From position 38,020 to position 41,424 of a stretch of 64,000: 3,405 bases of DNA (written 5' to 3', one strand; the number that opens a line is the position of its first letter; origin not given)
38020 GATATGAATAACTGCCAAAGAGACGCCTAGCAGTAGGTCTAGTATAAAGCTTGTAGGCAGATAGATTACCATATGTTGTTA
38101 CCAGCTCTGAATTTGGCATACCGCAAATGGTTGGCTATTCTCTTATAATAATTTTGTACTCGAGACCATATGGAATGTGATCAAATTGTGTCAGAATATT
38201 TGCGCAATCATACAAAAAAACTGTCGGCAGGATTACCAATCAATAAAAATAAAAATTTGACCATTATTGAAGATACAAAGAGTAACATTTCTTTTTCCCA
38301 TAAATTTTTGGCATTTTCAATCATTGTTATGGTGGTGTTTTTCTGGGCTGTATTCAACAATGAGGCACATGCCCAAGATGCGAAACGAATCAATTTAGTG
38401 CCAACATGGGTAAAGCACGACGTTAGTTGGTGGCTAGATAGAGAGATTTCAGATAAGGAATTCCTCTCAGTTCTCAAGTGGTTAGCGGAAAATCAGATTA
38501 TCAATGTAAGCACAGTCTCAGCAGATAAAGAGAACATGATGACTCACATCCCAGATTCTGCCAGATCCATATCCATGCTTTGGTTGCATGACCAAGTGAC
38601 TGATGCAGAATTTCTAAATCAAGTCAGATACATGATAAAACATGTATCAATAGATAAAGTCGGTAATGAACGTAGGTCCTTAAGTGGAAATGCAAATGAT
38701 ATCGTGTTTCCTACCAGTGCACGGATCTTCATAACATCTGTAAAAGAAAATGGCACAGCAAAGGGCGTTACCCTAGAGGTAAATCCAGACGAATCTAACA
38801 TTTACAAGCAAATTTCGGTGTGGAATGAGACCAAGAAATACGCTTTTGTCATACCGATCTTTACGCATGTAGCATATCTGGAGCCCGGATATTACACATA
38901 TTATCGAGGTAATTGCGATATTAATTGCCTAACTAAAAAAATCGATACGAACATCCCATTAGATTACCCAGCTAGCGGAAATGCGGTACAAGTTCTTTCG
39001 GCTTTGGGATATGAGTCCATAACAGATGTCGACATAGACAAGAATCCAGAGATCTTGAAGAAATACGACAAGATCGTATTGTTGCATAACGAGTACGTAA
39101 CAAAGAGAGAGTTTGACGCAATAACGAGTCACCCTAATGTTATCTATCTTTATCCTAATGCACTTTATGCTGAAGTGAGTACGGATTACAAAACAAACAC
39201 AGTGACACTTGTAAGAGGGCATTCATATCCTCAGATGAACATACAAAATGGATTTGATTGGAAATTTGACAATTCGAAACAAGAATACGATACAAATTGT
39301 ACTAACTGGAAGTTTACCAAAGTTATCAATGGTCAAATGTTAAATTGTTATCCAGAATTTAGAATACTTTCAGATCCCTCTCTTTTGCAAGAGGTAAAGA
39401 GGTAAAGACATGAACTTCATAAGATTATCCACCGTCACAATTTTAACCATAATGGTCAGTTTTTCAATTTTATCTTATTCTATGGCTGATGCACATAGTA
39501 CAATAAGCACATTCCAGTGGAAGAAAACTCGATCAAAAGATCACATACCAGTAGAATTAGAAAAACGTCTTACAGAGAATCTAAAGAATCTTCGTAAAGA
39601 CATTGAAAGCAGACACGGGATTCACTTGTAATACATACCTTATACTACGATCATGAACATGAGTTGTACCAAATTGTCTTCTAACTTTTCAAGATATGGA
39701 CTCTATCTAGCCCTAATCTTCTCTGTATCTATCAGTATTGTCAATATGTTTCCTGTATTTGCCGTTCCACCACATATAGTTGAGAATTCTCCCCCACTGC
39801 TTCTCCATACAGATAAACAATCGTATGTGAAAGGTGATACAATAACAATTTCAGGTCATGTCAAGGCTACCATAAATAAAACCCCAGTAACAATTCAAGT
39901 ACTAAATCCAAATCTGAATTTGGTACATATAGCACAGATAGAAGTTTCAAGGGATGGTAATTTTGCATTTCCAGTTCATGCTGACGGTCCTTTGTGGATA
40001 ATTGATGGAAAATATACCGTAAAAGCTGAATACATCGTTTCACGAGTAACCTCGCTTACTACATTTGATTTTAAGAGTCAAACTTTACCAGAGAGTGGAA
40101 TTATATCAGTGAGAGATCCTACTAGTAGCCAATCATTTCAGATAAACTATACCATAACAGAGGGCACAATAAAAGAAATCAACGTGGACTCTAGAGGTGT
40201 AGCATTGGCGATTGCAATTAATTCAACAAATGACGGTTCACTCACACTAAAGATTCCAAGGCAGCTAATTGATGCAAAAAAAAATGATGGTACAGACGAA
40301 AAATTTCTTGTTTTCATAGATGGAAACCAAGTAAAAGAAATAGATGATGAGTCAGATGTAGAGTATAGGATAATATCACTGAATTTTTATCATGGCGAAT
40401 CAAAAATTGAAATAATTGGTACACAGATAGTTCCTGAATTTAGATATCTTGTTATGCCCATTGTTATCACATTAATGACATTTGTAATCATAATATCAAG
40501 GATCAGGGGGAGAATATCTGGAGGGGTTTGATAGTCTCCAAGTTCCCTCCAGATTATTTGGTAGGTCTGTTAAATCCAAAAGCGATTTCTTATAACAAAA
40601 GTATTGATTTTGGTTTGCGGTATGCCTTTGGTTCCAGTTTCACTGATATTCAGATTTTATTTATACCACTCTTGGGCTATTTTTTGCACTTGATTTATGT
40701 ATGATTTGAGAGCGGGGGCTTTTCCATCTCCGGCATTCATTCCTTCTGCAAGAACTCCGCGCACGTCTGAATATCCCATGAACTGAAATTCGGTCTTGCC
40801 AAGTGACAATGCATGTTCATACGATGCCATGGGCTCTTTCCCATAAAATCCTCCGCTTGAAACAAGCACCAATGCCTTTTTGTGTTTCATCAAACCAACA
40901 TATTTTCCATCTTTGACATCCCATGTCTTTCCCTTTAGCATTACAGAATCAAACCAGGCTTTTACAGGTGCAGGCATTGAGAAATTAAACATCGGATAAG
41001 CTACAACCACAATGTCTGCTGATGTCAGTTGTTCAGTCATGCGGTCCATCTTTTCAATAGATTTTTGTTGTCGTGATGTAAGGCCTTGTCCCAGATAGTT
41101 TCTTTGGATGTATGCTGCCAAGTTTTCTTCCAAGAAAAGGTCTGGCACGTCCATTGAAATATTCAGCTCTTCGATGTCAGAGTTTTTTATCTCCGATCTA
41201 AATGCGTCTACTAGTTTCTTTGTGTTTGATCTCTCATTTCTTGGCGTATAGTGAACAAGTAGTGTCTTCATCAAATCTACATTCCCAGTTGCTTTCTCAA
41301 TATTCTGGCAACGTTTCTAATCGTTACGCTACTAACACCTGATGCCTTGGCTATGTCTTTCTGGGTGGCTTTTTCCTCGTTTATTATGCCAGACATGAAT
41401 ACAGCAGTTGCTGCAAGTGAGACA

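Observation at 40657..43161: Redox-sensor-controlled alternative TFB: HxlR/DUF24 + TFB paralog-azoreductase operon + Cys-rich protein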

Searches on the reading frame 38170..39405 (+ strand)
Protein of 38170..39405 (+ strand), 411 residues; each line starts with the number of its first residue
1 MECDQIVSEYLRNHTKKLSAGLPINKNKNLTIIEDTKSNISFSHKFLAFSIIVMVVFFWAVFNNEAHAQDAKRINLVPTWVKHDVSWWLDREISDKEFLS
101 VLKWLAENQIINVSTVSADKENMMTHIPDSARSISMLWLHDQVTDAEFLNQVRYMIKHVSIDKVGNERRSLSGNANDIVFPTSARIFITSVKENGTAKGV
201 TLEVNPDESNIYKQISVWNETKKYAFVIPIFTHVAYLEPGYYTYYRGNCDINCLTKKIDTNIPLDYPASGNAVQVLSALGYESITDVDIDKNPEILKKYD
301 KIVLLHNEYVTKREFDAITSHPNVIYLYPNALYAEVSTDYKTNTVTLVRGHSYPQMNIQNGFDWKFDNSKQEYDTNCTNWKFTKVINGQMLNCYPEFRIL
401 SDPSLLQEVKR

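Call 4: search_protein_families(library=pfam, proteins=[window:38170-39405:+], max_evalue=0.01)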
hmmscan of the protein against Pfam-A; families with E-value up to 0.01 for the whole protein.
window:38170-39405:+ (411 aa): 1 family
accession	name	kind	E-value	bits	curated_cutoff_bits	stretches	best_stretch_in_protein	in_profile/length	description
PF20254.3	DMFA2_C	-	3.6e-07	30.4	27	1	192-348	68-232/374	N,N-dimethylformamidase beta subunit-like, C-terminal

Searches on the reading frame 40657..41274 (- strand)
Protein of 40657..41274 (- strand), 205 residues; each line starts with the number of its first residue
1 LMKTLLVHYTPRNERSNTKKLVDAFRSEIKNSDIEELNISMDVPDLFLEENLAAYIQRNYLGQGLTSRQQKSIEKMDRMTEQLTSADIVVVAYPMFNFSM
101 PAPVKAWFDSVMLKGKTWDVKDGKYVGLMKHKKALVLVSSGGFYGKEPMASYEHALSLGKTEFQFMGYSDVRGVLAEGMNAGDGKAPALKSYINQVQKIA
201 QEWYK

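Call 4: search_protein_families(library=pfam, proteins=[window:40657-41274:-], max_evalue=0.01)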
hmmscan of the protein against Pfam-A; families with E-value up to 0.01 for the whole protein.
window:40657-41274:- (205 aa): 2 families
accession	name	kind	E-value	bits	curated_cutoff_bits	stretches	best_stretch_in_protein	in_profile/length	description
PF02525.22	Flavodoxin_2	-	1.3e-35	123.4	27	1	2-198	1-196/198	Flavodoxin-like fold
PF03358.20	FMN_red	-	6.2e-11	42.5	24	1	2-145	1-121/152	NADPH-dependent FMN reductase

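Call 59: search_protein_families(library=ncbifam, proteins=[window:40657-41274:-], max_evalue=0.01)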
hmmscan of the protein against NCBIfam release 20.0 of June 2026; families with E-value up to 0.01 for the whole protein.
window:40657-41274:- (205 aa): 7 families
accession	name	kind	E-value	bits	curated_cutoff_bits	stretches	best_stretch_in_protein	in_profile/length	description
NF010075.0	PRK13556.1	subfamily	2e-25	89.9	188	1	1-202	1-207/208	FMN-dependent NADH-azoreductase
NF010074.0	PRK13555.1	equivalog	8.3e-19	67.8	432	1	20-200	47-227/230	FMN-dependent NADH-azoreductase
NF002370.0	PRK01355.1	subfamily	4.8e-16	58.8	143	1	1-190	1-182/199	FMN-dependent NADH-azoreductase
NF002044.1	PRK00871.1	equivalog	1e-08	34.7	210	1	80-143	49-108/170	glutathione-regulated potassium-efflux system oxidoreductase KefF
NF007280.0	PRK09739.1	equivalog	2.4e-07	30.6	162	1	2-203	4-197/199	NAD(P)H oxidoreductase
NF003430.0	PRK04930.1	equivalog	3.9e-06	26.4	240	1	80-125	56-101/184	glutathione-regulated potassium-efflux system ancillary protein KefG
TIGR03566.1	FMN_reduc_MsuE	equivalog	0.00024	20.9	212.5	1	61-112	46-95/174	FMN reductase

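Call 72: search_solved_structures(query=window:40657-41274:-, max_evalue=0.00001, show_alignments=1)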
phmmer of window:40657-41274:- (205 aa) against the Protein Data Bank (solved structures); distinct sequences matched with E-value up to 0.00001: 33.
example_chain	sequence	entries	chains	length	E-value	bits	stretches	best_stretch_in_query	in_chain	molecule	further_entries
3w78_A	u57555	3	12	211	7.3e-20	74.7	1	57-191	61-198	FMN-dependent NADH-azoreductase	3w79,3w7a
3u7i_A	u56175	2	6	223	1e-19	74.2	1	3-196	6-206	FMN-dependent NADH-azoreductase 1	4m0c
6jxn_A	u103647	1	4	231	7.9e-19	71.4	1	55-191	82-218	FMN-dependent NADH-azoreductase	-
9c0w_A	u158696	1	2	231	9.2e-19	71.1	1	57-191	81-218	FMN-dependent NADH:quinone oxidoreductase 3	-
6qu0_A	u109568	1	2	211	1.6e-18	70.3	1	19-191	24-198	FMN-dependent NADH-azoreductase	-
6jxs_A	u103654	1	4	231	2.9e-18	69.5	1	55-191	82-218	FMN-dependent NADH-azoreductase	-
3lt5_A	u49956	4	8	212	9.8e-18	67.8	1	2-183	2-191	FMN-dependent NADH-azoreductase 1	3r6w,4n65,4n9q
2v9c_A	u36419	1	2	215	1e-17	67.8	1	2-183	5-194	FMN-DEPENDENT NADH-AZOREDUCTASE 1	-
3keg_A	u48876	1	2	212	2.9e-17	66.3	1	2-183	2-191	FMN-dependent NADH-azoreductase 1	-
2hpv_A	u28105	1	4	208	3.1e-17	66.2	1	24-187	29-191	FMN-dependent NADH-azoreductase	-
4ese_A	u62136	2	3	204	1.7e-15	60.5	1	61-185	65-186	FMN-dependent NADH-azoreductase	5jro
7n2x_A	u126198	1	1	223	2.2e-15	60.1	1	63-186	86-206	FMN-dependent NADH:quinone oxidoreductase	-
1v4b_A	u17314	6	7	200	3.3e-15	59.5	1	63-187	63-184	NADH-azoreductase, FMN-dependent | Azo Reductase | FMN-dependent NADH-azoreductase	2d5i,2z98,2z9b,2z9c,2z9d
1tik_A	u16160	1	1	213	3.9e-15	59.3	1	63-187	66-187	Acyl carrier protein phosphodiesterase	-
3p0r_A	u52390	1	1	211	2.8e-14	56.5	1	14-200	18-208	Azoreductase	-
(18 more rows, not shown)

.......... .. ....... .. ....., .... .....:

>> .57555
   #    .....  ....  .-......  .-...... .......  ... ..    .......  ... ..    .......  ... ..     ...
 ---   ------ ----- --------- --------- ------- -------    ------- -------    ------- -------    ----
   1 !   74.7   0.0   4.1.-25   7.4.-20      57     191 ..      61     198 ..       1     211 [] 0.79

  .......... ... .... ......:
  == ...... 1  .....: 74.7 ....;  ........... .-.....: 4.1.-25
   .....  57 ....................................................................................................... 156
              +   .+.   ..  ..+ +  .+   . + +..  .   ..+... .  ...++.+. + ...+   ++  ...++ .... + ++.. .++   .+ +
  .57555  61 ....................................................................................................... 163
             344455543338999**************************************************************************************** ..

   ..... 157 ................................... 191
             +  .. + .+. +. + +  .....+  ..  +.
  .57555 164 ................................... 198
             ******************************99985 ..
